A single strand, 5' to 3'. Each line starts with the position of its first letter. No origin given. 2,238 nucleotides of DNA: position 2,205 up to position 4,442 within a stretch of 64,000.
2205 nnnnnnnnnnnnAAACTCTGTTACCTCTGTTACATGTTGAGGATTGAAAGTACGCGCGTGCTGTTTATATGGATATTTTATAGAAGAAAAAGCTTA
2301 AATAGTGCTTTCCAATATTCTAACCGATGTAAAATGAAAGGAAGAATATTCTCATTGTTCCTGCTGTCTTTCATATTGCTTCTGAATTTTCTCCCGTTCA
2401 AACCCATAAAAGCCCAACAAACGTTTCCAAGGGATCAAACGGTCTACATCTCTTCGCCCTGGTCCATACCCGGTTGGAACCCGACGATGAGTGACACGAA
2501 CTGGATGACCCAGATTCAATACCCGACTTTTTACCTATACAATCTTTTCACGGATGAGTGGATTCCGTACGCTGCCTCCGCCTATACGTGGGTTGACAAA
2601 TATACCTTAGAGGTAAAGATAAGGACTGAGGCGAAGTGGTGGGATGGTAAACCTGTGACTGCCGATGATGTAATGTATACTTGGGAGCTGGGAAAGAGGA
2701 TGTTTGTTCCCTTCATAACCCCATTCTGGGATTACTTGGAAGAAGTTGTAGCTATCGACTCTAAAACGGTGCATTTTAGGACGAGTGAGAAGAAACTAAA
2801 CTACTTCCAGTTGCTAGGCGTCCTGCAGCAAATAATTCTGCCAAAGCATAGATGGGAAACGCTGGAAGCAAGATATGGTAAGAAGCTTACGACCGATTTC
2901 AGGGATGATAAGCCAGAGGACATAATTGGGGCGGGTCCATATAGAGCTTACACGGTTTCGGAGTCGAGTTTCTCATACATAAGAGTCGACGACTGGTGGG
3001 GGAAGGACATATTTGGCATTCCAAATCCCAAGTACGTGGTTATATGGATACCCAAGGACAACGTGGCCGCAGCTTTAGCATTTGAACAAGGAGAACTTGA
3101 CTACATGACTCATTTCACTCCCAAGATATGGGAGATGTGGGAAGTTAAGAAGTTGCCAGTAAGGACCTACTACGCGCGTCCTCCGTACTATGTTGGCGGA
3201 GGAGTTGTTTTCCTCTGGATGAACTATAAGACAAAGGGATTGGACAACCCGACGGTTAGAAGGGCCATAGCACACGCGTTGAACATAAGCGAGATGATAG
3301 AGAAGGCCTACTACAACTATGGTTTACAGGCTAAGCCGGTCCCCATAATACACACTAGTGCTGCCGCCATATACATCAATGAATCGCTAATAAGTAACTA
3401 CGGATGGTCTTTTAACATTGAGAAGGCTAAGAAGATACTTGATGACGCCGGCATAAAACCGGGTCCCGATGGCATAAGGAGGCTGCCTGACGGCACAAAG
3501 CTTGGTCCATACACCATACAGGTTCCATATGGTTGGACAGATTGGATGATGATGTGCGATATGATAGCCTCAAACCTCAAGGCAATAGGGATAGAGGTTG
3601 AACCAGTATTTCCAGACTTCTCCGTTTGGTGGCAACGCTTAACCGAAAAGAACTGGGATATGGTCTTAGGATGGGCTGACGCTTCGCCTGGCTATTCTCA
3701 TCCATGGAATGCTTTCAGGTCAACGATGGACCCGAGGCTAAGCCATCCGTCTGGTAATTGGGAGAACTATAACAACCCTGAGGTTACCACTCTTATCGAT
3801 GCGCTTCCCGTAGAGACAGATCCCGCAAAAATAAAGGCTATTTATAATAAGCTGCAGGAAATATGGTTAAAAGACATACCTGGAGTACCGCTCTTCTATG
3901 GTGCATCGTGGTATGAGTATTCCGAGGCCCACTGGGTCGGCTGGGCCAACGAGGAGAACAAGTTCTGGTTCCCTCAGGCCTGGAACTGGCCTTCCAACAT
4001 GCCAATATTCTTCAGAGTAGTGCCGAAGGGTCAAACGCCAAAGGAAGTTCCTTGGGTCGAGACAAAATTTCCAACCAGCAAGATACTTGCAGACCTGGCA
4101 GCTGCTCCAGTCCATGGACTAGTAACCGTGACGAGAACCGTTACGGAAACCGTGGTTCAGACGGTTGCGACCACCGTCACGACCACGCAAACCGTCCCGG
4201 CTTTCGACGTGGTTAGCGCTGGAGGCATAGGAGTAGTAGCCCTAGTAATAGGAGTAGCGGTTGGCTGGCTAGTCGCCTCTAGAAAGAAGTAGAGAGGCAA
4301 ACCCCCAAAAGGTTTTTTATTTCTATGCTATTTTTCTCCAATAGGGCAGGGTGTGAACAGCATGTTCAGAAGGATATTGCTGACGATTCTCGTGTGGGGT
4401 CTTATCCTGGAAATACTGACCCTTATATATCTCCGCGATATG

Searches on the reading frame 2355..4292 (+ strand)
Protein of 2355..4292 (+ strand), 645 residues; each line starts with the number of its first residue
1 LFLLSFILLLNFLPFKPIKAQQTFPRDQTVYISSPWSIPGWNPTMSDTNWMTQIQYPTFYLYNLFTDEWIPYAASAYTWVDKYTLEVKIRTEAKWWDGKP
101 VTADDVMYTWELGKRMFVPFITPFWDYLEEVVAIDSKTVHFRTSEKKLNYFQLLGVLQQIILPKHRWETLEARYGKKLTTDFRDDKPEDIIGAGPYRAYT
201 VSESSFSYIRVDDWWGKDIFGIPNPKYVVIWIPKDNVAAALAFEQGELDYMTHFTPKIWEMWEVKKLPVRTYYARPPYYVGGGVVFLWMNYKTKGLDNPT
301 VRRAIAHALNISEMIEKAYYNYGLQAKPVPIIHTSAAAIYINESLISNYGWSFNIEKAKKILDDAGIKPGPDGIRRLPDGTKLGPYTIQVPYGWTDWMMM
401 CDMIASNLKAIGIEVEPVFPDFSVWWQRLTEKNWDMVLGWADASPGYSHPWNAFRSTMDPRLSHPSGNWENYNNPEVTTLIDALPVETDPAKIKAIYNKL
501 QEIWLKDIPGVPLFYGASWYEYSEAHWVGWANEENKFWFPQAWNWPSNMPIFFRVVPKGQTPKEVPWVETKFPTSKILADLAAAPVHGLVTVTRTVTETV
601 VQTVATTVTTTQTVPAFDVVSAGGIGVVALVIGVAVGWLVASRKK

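Call 26: search_protein_families(library=ncbifam, proteins=[window:2355-4292:+], max_evalue=10)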
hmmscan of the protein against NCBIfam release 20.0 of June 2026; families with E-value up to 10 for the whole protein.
window:2355-4292:+ (645 aa): 10 families
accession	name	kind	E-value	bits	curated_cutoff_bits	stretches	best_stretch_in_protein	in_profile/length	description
NF045467.1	Opp4A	equivalog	5.4e-24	84.3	650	2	131-521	156-533/556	oligopeptide ABC transporter substrate-binding protein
TIGR02294.1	nickel_nikA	equivalog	1.3e-15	56.9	393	1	87-439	67-398/501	nickel ABC transporter substrate-binding protein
TIGR04028.1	SBP_KPN_01854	hypoth_equivalog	3.8e-13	48.9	468.5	2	290-416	261-378/509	TIGR04028 family ABC transporter substrate-binding protein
NF011689.0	PRK15109.1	equivalog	4.4e-13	48.7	560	1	125-515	154-509/547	ABC transporter substrate-binding protein SapA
NF043070.1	DppA_dipep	equivalog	9.4e-10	37.6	1005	1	126-509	150-499/535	dipeptide ABC transporter periplasmic-binding protein DppA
NF045468.1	Opp5A_nikA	equivalog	2.3e-08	33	600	2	190-515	158-458/488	nickel ABC transporter substrate-binding protein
NF011684.0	PRK15104.1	equivalog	2.7e-06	26.4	947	2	72-111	85-124/543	oligopeptide ABC transporter substrate-binding protein OppA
NF011942.0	PRK15413.1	equivalog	3.3e-05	22.8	594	1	190-369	182-345/512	glutathione ABC transporter substrate-binding protein GsiB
NF047575.1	opine_bind_CntA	exception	0.0095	14.5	800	1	294-436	294-428/535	staphylopine-dependent metal ABC transporter substrate-binding lipoprotein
NF002503.0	PRK01844.1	equivalog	0.14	12.1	135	1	625-642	9-26/73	YneF family protein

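Call 27: search_protein_families(library=pfam, proteins=[window:2355-4292:+], max_evalue=10)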
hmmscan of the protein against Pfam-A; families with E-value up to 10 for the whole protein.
window:2355-4292:+ (645 aa): 2 families
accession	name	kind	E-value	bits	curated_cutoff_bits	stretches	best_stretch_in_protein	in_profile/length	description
PF00496.27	SBP_bac_5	-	1.8e-61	208.7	32.4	1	73-454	6-357/368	Bacterial extracellular solute-binding proteins, family 5 Middle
PF21724.2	DUF6861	-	0.63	9.9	28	1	575-641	14-81/194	Family of unknown function (DUF6861)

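Call 96: find_homologous_proteins(query=window:2355-4292:+, max_evalue=1e-20)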
Query window:2355-4292:+ (645 aa): 242 proteins with E <= 1e-20 among 8000 candidates; the best 120 are listed.
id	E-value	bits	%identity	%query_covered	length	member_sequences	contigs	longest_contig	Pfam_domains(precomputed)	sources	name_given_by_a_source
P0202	0.0e+0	1359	88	100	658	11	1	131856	PF00496.28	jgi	-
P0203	0.0e+0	1357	88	98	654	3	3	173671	PF00496.28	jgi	jgi:peptide/nickel transport system substrate-binding protein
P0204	0.0e+0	1196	78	99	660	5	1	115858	PF00496.28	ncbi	ncbi:MAG: ABC transporter substrate-binding protein [Thermoproteota archaeon]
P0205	0.0e+0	1192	78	98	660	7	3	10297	PF00496.28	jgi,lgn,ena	-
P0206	1.9e-283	960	64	91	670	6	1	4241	PF00496.28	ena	-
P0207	1.4e-280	951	65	91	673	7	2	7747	PF00496.28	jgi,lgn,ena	-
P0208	2.0e-278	944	62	100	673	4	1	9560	PF00496.28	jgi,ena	-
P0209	6.9e-278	942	62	97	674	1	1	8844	PF00496.28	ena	-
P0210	1.5e-277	941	64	97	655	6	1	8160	PF00496.28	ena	-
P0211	1.6e-277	941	62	97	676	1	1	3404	PF00496.28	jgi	-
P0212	5.2e-277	939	62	97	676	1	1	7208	PF00496.28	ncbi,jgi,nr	ncbi:MAG TPA: ABC transporter substrate-binding protein [Candidatus Bathyarchaeota archaeon]|nr:ABC 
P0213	7.2e-277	939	63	100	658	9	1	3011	PF00496.28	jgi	-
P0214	9.2e-277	938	62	97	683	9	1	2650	PF00496.28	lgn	-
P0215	3.4e-276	936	62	91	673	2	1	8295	PF00496.28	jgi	-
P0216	1.8e-273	927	62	91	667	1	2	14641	PF00496.28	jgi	-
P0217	1.5e-272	924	62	97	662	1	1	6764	PF00496.28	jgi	-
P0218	1.5e-268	911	61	100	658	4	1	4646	PF00496.28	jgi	-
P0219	2.1e-265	901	60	100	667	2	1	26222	PF00496.28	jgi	-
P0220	3.9e-264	896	59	100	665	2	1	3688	PF00496.28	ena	-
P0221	9.5e-263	892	59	100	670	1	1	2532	PF00496.28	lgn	-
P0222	1.0e-260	885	60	97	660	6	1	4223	PF00496.28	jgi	-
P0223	2.5e-259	881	57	100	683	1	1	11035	PF00496.28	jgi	-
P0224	1.6e-254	865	59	100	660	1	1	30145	PF00496.28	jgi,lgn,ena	jgi:peptide/nickel transport system substrate-binding protein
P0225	3.7e-254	863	58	100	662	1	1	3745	PF00496.28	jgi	jgi:peptide/nickel transport system substrate-binding protein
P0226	5.2e-254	863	58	100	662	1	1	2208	PF00496.28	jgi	jgi:peptide/nickel transport system substrate-binding protein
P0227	4.5e-253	860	59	100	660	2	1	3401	PF00496.28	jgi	-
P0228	2.4e-251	854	59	100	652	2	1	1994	PF00496.28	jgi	jgi:peptide/nickel transport system substrate-binding protein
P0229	6.4e-251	853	59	100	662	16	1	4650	PF00496.28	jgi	-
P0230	9.0e-251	852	58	100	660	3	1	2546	PF00496.28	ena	-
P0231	8.8e-246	836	61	90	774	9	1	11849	PF00496.28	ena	-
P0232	1.7e-243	828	57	100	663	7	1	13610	PF00496.28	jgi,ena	-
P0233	1.3e-242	825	57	97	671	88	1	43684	PF00496.28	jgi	jgi:peptide/nickel transport system substrate-binding protein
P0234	2.0e-242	825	56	100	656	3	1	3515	PF00496.28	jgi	-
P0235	1.1e-241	822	56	100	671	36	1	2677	PF00496.28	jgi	jgi:peptide/nickel transport system substrate-binding protein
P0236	1.3e-234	799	54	98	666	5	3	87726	PF00496.28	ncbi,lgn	ncbi:MAG: ABC transporter substrate-binding protein [Nitrososphaerota archaeon]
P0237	2.9e-232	791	54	100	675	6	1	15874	PF00496.28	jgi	-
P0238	3.4e-222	758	54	97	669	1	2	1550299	PF00496.28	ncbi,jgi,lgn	jgi:peptide/nickel transport system substrate-binding protein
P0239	1.1e-218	746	56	89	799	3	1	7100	PF08308.18,PF00496.28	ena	-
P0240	3.9e-218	744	55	90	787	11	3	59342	PF00496.28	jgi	-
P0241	5.5e-215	734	55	89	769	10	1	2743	PF08308.18,PF00496.28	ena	-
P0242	8.9e-214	730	54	91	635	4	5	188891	PF00496.28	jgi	jgi:peptide/nickel transport system substrate-binding protein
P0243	8.1e-213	727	53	94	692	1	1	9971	PF00496.28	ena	-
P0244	1.3e-211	723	53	95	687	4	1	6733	PF00496.28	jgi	-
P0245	3.1e-211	722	53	91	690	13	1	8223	PF00496.28,PF05531.18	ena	-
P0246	2.9e-210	718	54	90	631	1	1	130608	PF00496.28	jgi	jgi:peptide/nickel transport system substrate-binding protein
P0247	3.1e-210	718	54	90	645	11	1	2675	PF00496.28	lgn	-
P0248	2.4e-209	715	51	94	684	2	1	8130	PF00496.28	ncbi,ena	-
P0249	1.1e-206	707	55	87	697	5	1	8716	PF00496.28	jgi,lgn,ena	-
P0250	6.3e-206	704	50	99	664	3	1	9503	PF00496.28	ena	-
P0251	5.0e-204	698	55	87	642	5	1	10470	PF00496.28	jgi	jgi:peptide/nickel transport system substrate-binding protein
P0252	1.2e-199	683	52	90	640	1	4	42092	PF00496.28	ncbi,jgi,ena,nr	ncbi:MAG: ABC transporter substrate-binding protein [Thermoprotei archaeon]|nr:MAG: ABC transporter 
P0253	9.9e-199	680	52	90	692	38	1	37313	PF00496.28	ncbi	ncbi:MAG: ABC transporter substrate-binding protein [Thermofilaceae archaeon]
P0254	2.3e-189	649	54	82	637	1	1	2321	PF00496.28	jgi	-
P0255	2.5e-189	649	53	85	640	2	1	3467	PF00496.28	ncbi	ncbi:MAG: ABC transporter substrate-binding protein [Thermofilaceae archaeon]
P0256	1.3e-187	644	49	85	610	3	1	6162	PF00496.28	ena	-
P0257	3.3e-187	642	51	86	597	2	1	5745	PF00496.28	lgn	-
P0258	3.5e-187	642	48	98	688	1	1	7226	PF00496.28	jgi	-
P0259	6.7e-187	641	51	85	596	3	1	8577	PF00496.28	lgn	-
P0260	9.8e-187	641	47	100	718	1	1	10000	PF00496.28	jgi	jgi:peptide/nickel transport system substrate-binding protein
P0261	3.3e-183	629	50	90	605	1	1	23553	PF00496.28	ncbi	-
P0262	2.0e-181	623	49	90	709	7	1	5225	PF00496.28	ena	-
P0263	2.7e-180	619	50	85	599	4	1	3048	PF00496.28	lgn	-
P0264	3.8e-177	609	47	100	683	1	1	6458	PF00496.28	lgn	-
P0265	4.0e-166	572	47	87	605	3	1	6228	PF00496.28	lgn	-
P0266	8.2e-164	565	46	90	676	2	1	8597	PF00496.28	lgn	-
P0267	1.8e-158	547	46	91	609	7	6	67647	PF00496.28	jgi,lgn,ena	-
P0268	2.5e-158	547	44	90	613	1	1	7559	PF00496.28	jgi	-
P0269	1.7e-156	541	42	99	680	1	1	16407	PF00496.28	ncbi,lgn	ncbi:MAG: ABC transporter substrate-binding protein [Sulfolobales archaeon]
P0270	4.5e-156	539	45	85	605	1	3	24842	PF00496.28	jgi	-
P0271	5.1e-156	539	41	100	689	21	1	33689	PF00496.28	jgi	-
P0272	3.4e-155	536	43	91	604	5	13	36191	PF00496.28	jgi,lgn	jgi:peptide/nickel transport system substrate-binding protein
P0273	8.2e-154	532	45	90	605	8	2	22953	PF00496.28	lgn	-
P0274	3.6e-153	530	42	99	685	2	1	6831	PF00496.28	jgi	-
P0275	2.0e-151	524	44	88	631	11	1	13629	PF00496.28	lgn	-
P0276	3.2e-151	523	44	87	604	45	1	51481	PF00496.28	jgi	-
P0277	4.1e-151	523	45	94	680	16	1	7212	PF00496.28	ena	-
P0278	9.3e-150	518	44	87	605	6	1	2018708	PF00496.28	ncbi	-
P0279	1.8e-147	511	44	88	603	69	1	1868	PF00496.28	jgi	-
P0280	7.2e-147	509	44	88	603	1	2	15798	PF00496.28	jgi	jgi:peptide/nickel transport system substrate-binding protein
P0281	7.3e-147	509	44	88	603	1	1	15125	PF00496.28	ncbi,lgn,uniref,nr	ncbi:MAG: ABC transporter substrate-binding protein [Pseudothermotoga sp.]|uniref:ABC transporter su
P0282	7.4e-147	509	43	88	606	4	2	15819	PF00496.28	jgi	-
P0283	2.1e-146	507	44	88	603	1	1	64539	PF00496.28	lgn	-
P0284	2.1e-146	507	44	88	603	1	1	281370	PF00496.28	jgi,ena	-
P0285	2.8e-146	507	44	88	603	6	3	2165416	PF00496.28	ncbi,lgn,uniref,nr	ncbi:ABC transporter substrate-binding protein [Pseudothermotoga hypogea DSM 11164 = NBRC 106472]|un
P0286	7.3e-146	506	44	88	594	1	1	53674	PF00496.28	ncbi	-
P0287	1.0e-145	505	44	88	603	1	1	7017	PF00496.28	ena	-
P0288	1.9e-145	504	42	91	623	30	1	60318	PF00496.28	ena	-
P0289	3.8e-145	503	44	84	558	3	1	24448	PF00496.28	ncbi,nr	ncbi:MAG: peptide ABC transporter substrate-binding protein [Dictyoglomus sp. NZ13-RE01]|nr:MAG: pep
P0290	8.1e-145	502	45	88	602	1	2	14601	PF00496.28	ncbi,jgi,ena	-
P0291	9.9e-145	502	44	90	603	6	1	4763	PF00496.28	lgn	-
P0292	2.7e-144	500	43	91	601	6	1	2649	PF00496.28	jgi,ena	-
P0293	4.4e-144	500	43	88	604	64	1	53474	PF00496.28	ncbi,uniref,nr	ncbi:extracellular solute-binding protein family 5 [Thermotoga sp. Mc24]|uniref:ABC transporter subs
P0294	4.8e-144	500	42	91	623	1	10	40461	PF00496.28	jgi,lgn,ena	jgi:peptide/nickel transport system substrate-binding protein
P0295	6.0e-144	499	58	60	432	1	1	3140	PF00496.28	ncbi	ncbi:MAG: ABC transporter substrate-binding protein, partial [Thermoprotei archaeon]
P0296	1.8e-143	498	43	90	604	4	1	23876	PF00496.28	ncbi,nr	ncbi:MAG: peptide/nickel transport system substrate-binding protein [Thermotogota bacterium]|nr:pept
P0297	5.2e-143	496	44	90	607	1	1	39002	PF00496.28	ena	-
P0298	2.7e-142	494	44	90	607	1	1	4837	PF00496.28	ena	-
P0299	4.1e-142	493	43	90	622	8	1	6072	PF00496.28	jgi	-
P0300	5.5e-142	493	42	90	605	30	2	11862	PF00496.28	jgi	-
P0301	6.1e-142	493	44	90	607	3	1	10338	PF00496.28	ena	-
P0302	1.0e-141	492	43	88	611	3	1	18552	PF00496.28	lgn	-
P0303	2.0e-141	491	42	90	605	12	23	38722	PF00496.28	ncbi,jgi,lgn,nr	ncbi:MAG: peptide/nickel transport system substrate-binding protein [Thermosipho sp. (in: thermotoga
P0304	2.5e-141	491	44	90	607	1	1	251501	PF00496.28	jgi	-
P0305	2.6e-141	491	44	90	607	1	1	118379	PF00496.28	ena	-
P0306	2.7e-141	490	43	90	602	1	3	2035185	PF00496.28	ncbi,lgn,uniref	ncbi:ABC transporter substrate-binding protein [Pseudothermotoga sp. U03pept]|uniref:ABC transporter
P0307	3.5e-141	490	44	90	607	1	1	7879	PF00496.28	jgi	jgi:peptide/nickel transport system substrate-binding protein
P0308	3.1e-139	484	41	90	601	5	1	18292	PF00496.28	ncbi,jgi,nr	ncbi:MAG: peptide ABC transporter substrate-binding protein [Marinitoga sp. 4572_148]|nr:MAG: peptid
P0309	4.0e-139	483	48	69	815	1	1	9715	PF00496.28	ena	-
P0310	7.3e-139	482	53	63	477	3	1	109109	PF00496.28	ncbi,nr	ncbi:MAG: ABC transporter substrate-binding protein [Thermofilaceae archaeon]|nr:ABC transporter sub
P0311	7.4e-138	479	41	90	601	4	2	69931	PF00496.28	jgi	-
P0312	1.7e-137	478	43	88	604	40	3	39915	PF00496.28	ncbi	ncbi:ABC transporter substrate-binding protein [Fervidobacterium sp.]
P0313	8.0e-137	476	41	88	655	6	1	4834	PF00496.28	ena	-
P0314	1.6e-136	475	43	90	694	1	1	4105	PF00496.28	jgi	-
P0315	8.9e-136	472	40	90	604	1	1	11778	PF00496.28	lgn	-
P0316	9.5e-136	472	42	87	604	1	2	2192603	PF00496.28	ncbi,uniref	ncbi:ABC transporter substrate-binding protein [Fervidobacterium islandicum]|uniref:ABC transporter 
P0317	1.3e-134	468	43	88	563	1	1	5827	PF00496.28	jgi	-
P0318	1.5e-134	468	42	87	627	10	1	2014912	PF00496.28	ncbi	-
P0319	1.4e-133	465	40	90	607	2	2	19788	PF00496.28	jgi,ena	-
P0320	2.3e-131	458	42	85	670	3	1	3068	PF00404.25,PF00496.28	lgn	-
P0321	3.3e-129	450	40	89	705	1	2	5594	PF00496.28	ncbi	ncbi:MAG: ABC transporter substrate-binding protein [Ignisphaera sp.]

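Call 99: find_encoding_contigs(protein=P0238, flank=8000, max_places=2)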
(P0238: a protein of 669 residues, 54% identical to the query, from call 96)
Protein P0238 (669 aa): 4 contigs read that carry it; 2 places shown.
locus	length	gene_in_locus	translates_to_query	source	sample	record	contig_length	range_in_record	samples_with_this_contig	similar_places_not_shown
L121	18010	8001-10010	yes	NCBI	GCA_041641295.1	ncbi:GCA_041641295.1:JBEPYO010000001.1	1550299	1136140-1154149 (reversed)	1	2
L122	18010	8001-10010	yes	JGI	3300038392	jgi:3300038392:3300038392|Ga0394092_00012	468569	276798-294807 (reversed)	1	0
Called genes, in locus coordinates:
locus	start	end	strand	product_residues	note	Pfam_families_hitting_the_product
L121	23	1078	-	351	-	PF00903:Glyoxalase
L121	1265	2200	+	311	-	PF01297:ZnuA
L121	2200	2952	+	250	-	PF02463:SMC_N (faint), PF00005:ABC_tran, PF13304:AAA_21 (faint)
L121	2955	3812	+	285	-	PF00950:ABC-3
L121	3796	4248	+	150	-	PF04545:Sigma70_r4 (weak), PF08281:Sigma70_r4_2 (weak), PF12840:HTH_20, PF13404:HTH_AsnC-type, PF13412:HTH_24, PF09339:HTH_IclR (weak), PF22451:NirdL-like_HTH (weak), PF01037:AsnC_trans_reg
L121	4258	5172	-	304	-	PF00296:Bac_luciferase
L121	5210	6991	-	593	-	PF00009:GTP_EFTU, PF01926:MMR_HSR1 (weak), PF03144:GTP_EFTU_D2 (faint), PF11987:IF-2, PF14578:GTP_EFTU_D4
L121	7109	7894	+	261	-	PF01966:HD (weak)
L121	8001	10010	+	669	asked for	PF00496:SBP_bac_5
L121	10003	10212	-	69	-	-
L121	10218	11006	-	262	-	PF00005:ABC_tran, PF13401:AAA_22 (faint)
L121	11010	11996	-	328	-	PF00005:ABC_tran, PF13304:AAA_21 (faint), PF08352:oligo_HPY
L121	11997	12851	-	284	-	PF00528:BPD_transp_1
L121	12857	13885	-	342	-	PF00528:BPD_transp_1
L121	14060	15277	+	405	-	PF01926:MMR_HSR1, PF02421:FeoB_N (faint), PF08438:YGR210-like_G4, PF02824:TGS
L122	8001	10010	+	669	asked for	PF00496:SBP_bac_5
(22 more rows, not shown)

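Call 100: find_encoding_contigs(protein=P0224, flank=8000, max_places=2)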
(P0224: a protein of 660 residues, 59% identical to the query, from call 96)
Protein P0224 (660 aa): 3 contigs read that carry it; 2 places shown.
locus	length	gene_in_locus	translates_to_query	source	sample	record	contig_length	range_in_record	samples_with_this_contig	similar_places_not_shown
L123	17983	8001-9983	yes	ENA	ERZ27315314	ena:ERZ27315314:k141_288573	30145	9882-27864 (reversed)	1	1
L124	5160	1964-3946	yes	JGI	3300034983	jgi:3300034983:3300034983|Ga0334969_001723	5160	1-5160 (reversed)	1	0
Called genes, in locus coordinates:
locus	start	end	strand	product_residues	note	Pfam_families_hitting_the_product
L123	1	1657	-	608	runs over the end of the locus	PF00933:Glyco_hydro_3, PF01915:Glyco_hydro_3_C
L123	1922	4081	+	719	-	PF00933:Glyco_hydro_3, PF01915:Glyco_hydro_3_C, PF14310:Fn3-like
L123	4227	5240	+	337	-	PF00528:BPD_transp_1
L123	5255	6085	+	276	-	PF00528:BPD_transp_1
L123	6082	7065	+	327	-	PF00005:ABC_tran, PF13304:AAA_21 (faint), PF08352:oligo_HPY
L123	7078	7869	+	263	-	PF00005:ABC_tran, PF13401:AAA_22 (weak)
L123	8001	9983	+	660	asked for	PF00496:SBP_bac_5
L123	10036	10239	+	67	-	-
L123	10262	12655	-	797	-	PF13231:PMT_2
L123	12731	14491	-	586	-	PF02730:AFOR_N, PF01314:AFOR_C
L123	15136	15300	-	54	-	-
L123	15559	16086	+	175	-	PF00881:Nitroreductase, PF14512:TM1586_NiRdase (weak), PF00881:Nitroreductase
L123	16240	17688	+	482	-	PF26549:Tricorn_N (weak), PF07676:PD40 (weak), PF26549:Tricorn_N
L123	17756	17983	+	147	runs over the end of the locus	PF13404:HTH_AsnC-type, PF13412:HTH_24, PF01037:AsnC_trans_reg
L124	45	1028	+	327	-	PF00005:ABC_tran, PF13304:AAA_21 (faint), PF08352:oligo_HPY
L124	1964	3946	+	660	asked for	PF00496:SBP_bac_5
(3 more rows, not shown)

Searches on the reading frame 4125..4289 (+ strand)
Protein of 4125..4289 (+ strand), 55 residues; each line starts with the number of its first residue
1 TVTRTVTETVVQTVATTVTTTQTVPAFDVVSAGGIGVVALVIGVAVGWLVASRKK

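Call 26: search_protein_families(library=ncbifam, proteins=[window:4125-4289:+], max_evalue=10)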
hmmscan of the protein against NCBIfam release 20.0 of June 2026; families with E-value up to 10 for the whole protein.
seq(55 aa): 2 families
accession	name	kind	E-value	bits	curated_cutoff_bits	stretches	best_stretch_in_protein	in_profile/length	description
NF002503.0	PRK01844.1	equivalog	0.0036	17.2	135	1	35-52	9-26/73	YneF family protein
TIGR01717.1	AMP-nucleosdse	equivalog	0.061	12.1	364.7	1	3-45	231-273/478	AMP nucleosidase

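Call 27: search_protein_families(library=pfam, proteins=[window:4125-4289:+], max_evalue=10)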
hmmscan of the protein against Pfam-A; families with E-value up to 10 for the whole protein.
seq(55 aa): 1 family
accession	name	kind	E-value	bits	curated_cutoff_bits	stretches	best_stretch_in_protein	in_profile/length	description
PF02355.23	SecD_SecF_C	-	1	9.1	20.5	1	3-47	125-171/189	Protein export membrane protein SecD/SecF, C-terminal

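Call 36: find_homologous_proteins(query=A2, max_evalue=10)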
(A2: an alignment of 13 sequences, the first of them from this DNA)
Query A2 (13 sequences) (47 aa, profile of the alignment): 11 proteins with E <= 10 among 8000 candidates.
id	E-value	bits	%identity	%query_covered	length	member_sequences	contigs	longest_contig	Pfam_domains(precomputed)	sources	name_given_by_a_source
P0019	8.8e-17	78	62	62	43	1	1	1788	-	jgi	jgi:hypothetical protein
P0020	2.0e-16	77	71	81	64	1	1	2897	-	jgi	-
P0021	9.2e-16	75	52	66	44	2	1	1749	-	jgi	-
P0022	1.3e-15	75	63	68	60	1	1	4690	-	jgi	-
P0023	1.7e-11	61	62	62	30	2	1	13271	-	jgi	-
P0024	4.2e-11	60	72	62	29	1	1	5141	-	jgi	-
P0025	1.2e-8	52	88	17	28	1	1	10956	-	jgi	-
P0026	2.9e-4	38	49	74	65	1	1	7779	PF03144.32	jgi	jgi:uncharacterized transporter YbjL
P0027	5.1e-4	37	46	60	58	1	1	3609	-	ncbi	ncbi:MAG: hypothetical protein QXR59_03715 [Candidatus Bathyarchaeia archaeon]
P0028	9.3e-1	27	67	32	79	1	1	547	-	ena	-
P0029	4.8e+0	25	50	47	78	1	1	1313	-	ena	-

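Call 38: find_related_loci(query=A2, collection=metagenome_contigs, flank=6000)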
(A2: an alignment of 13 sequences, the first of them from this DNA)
Query A2 (47 aa) in metagenome_contigs; peptide patterns used: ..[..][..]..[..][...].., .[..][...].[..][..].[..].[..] (x = any residue, [..] = any of these).
530 stretches matched a pattern; 46 encode a relative of the query (tblastn E <= 1e-3); 46 distinct loci.
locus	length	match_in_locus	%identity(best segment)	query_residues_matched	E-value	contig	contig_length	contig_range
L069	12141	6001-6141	100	1-47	2e-24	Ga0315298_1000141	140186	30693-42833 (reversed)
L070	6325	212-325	87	10-47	1e-16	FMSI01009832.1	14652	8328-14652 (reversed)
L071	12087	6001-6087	86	19-47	1e-13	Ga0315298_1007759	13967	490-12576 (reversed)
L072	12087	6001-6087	83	19-47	8e-13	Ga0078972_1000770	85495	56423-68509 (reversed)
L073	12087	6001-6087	79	19-47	2e-11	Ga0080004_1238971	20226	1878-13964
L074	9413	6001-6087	79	19-47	2e-11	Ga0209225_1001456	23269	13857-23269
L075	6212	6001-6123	59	4-44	3e-11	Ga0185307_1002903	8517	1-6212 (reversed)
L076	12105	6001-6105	66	13-47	7e-11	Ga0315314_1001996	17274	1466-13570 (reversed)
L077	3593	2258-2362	63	13-47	2e-10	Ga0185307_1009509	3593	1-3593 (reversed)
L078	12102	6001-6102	53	14-47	3e-9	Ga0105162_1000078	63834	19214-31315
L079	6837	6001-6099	58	15-47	6e-9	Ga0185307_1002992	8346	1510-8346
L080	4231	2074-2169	59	16-47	7e-9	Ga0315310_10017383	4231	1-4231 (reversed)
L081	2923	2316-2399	68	20-47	1e-8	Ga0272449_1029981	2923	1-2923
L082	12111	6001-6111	57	11-47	2e-8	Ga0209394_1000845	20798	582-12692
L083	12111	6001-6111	57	11-47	2e-8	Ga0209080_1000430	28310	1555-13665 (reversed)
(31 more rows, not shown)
